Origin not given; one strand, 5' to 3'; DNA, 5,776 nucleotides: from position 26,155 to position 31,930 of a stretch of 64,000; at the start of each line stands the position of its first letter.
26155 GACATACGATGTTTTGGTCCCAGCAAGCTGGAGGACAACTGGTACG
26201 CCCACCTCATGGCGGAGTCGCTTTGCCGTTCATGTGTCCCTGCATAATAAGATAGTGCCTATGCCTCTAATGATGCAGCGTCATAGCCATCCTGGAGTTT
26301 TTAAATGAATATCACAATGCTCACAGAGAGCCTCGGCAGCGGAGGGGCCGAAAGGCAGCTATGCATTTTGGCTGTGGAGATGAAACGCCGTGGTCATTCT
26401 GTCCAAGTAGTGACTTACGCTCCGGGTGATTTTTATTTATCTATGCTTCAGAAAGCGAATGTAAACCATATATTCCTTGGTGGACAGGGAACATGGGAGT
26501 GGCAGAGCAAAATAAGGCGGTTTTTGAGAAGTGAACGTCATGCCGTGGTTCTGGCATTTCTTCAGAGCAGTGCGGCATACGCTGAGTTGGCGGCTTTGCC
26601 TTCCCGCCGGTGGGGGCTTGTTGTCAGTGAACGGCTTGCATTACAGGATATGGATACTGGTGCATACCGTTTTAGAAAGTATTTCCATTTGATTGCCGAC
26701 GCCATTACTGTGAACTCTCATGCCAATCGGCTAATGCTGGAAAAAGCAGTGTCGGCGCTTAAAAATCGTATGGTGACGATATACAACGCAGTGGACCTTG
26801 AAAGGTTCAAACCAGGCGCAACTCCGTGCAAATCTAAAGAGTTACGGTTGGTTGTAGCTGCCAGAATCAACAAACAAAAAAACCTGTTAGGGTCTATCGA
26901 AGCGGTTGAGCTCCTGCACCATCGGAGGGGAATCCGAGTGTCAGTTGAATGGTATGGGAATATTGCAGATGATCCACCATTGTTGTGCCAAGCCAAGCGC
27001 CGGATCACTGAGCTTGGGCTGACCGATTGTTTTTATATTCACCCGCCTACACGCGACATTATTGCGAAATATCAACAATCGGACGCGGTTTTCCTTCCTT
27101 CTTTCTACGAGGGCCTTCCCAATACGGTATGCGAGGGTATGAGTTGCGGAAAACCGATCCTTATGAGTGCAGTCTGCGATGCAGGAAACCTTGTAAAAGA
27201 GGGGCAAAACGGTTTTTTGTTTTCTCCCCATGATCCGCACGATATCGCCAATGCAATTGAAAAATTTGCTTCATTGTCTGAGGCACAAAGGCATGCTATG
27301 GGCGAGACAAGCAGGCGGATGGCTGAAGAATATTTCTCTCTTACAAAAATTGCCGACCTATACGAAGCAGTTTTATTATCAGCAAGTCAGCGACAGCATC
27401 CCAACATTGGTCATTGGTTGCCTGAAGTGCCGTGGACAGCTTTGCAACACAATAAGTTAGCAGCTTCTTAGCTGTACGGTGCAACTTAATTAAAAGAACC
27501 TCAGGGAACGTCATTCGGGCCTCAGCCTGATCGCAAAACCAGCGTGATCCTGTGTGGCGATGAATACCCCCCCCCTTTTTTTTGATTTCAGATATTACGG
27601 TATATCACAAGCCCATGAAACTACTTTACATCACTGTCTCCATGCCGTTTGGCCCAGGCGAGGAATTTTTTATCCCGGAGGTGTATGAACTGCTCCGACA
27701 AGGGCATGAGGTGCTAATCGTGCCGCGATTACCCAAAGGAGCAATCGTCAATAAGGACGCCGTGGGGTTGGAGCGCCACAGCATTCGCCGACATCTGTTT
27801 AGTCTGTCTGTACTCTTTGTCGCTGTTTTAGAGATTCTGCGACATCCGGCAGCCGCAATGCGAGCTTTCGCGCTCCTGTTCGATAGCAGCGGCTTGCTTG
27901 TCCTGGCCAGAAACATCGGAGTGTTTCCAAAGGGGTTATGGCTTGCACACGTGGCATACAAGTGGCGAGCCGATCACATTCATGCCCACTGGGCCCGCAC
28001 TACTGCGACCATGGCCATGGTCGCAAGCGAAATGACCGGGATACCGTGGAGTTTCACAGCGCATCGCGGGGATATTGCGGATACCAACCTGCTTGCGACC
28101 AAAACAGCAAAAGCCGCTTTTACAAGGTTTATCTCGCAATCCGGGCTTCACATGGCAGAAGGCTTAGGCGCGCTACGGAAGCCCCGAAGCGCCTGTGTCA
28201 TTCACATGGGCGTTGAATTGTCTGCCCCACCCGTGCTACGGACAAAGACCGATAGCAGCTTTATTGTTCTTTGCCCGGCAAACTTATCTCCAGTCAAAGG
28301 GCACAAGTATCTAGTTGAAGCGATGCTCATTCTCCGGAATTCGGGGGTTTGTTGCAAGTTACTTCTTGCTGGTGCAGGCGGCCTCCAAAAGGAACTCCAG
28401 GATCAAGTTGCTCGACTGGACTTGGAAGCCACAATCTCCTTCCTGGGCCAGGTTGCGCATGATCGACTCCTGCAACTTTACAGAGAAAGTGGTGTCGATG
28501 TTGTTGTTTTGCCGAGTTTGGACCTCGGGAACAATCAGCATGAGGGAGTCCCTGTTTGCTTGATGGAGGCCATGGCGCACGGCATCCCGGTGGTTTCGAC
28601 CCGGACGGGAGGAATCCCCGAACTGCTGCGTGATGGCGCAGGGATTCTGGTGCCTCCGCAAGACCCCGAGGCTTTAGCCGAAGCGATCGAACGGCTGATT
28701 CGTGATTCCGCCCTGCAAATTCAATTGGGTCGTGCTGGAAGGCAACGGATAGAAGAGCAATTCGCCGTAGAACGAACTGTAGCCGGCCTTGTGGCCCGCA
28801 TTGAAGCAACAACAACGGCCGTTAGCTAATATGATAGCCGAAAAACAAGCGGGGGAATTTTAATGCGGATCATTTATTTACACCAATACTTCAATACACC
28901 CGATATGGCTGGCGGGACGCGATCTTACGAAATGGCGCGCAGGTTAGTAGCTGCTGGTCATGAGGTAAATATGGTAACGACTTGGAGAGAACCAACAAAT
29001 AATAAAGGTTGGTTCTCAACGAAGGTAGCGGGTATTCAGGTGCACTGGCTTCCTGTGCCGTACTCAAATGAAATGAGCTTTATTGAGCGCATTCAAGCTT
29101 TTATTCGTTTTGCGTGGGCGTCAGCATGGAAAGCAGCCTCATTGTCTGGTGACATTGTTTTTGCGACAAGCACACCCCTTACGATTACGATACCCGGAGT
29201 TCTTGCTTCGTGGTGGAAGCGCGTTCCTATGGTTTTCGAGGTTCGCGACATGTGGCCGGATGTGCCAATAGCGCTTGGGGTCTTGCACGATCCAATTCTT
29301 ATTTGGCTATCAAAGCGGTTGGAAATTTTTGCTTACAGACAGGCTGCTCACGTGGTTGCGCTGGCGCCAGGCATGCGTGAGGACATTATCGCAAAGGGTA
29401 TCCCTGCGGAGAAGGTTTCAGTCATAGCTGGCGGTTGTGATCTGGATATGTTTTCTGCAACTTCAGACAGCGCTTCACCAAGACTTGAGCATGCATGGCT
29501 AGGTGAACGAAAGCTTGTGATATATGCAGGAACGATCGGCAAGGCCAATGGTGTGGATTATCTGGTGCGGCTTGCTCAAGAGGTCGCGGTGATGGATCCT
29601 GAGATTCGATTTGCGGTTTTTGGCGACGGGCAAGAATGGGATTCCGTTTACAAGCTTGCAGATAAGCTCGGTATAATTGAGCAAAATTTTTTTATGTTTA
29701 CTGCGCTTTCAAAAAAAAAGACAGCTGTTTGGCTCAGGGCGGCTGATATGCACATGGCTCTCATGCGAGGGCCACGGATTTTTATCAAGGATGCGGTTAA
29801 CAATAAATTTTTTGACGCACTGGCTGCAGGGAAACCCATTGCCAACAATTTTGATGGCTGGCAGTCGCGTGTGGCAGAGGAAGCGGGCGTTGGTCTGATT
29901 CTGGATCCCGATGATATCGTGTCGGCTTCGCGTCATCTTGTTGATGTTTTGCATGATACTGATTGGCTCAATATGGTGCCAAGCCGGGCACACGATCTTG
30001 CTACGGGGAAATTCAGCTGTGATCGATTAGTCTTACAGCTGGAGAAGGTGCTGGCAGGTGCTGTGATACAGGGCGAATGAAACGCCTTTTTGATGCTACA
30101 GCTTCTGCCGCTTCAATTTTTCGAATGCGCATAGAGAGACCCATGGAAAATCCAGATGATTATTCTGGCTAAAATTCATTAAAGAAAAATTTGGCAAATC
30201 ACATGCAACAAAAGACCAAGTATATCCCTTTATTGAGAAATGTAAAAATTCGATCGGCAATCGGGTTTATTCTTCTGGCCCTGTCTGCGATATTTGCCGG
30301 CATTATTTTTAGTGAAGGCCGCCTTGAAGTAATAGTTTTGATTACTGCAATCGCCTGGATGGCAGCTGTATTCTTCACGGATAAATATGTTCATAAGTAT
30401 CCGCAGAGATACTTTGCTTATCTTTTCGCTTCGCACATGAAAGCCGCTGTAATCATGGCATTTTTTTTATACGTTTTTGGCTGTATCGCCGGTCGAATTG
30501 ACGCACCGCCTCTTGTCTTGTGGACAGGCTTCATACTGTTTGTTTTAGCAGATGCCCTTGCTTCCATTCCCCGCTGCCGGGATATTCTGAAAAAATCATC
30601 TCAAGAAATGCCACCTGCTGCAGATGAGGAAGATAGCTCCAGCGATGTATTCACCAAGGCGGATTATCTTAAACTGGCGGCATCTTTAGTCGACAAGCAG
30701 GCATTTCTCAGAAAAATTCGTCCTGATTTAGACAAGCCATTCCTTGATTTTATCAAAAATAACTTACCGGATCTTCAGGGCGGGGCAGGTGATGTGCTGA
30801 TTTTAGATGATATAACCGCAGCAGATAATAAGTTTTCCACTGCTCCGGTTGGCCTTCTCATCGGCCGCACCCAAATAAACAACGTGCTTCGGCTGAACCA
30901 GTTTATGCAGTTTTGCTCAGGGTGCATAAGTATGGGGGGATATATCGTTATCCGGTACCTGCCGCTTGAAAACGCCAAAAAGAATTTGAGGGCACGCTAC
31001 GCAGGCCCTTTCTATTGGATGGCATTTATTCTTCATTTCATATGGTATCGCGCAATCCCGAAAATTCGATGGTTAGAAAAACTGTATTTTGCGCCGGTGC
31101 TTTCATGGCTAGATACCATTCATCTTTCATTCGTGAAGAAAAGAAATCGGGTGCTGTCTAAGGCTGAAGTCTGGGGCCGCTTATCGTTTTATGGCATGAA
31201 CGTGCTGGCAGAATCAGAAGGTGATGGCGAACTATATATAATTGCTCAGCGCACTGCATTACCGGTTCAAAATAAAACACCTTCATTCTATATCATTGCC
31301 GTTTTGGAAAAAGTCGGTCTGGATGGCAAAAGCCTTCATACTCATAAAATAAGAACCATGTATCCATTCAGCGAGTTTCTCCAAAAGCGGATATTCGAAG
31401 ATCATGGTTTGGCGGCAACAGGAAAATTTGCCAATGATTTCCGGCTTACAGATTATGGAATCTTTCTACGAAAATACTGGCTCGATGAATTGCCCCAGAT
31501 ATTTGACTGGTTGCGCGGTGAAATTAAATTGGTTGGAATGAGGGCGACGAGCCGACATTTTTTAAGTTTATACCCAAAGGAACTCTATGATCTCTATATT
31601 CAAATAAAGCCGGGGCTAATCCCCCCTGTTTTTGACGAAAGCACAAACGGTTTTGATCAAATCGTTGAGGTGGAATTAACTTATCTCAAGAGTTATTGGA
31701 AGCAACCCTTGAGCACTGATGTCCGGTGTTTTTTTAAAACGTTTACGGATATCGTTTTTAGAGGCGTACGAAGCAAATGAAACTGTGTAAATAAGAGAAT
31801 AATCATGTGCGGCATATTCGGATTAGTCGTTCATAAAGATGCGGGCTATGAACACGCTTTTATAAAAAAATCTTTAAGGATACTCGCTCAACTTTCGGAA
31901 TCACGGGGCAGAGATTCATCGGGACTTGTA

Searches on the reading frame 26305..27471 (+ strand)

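Call 38: search_protein_families(library=pfam, proteins=[window:26305-27471:+], max_evalue=0.00001)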
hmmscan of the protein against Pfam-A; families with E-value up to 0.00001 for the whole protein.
window:26305-27471:+ (388 aa): 4 families
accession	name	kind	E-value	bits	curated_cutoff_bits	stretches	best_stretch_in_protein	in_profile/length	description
PF00534.26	Glycos_transf_1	-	2.6e-25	89.3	26.4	1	176-338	12-171/172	Glycosyl transferases group 1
PF13692.12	Glyco_trans_1_4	-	7.4e-22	78.6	27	1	181-321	3-139/142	Glycosyl transferases group 1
PF13439.12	Glyco_transf_4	-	5.4e-13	49.8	28.5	1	13-167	2-170/170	Glycosyltransferase Family 4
PF13579.12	Glyco_trans_4_4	-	8.6e-08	33.1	29.7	1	13-142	1-139/158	Glycosyl transferase 4-like domain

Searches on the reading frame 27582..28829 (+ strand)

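Call 38: search_protein_families(library=pfam, proteins=[window:27582-28829:+], max_evalue=0.00001)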
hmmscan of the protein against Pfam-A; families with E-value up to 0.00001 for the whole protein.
window:27582-28829:+ (415 aa): 5 families
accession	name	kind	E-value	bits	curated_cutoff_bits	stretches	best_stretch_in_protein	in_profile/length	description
PF00534.26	Glycos_transf_1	-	6e-35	120.7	26.4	1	224-389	13-172/172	Glycosyl transferases group 1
PF13692.12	Glyco_trans_1_4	-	3.6e-33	115.3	27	1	228-375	3-142/142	Glycosyl transferases group 1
PF13524.12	Glyco_trans_1_2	-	2.7e-12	47.3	25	1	284-401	28-140/144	Glycosyl transferase-like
PF20706.3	GT4-conflict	-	4.5e-06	26.3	26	1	201-403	171-385/385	Family 4 Glycosyltransferase in conflict systems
PF13579.12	Glyco_trans_4_4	-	8e-06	26.7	29.7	0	36-186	13-122/158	Glycosyl transferase 4-like domain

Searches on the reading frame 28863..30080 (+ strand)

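Call 38: search_protein_families(library=pfam, proteins=[window:28863-30080:+], max_evalue=0.00001)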
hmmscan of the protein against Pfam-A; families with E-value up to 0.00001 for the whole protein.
window:28863-30080:+ (405 aa): 4 families
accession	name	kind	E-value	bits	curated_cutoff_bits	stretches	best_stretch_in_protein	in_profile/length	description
PF13579.12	Glyco_trans_4_4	-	1.3e-23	84.5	29.7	1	18-190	4-157/158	Glycosyl transferase 4-like domain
PF13439.12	Glyco_transf_4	-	3e-16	60.3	28.5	1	19-195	6-169/170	Glycosyltransferase Family 4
PF00534.26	Glycos_transf_1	-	7.3e-10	39.1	26.4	1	212-366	11-159/172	Glycosyl transferases group 1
PF13692.12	Glyco_trans_1_4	-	7.1e-08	33.2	27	1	217-365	2-142/142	Glycosyl transferases group 1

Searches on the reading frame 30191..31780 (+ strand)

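Call 38: search_protein_families(library=pfam, proteins=[window:30191-31780:+], max_evalue=0.00001)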
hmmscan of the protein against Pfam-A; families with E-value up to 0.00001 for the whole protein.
window:30191-31780:+ (529 aa): 1 family
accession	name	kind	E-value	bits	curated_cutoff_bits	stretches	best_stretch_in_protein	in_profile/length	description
PF02397.22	Bac_transf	-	6.4e-20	71.9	27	1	362-521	32-177/179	Bacterial sugar transferase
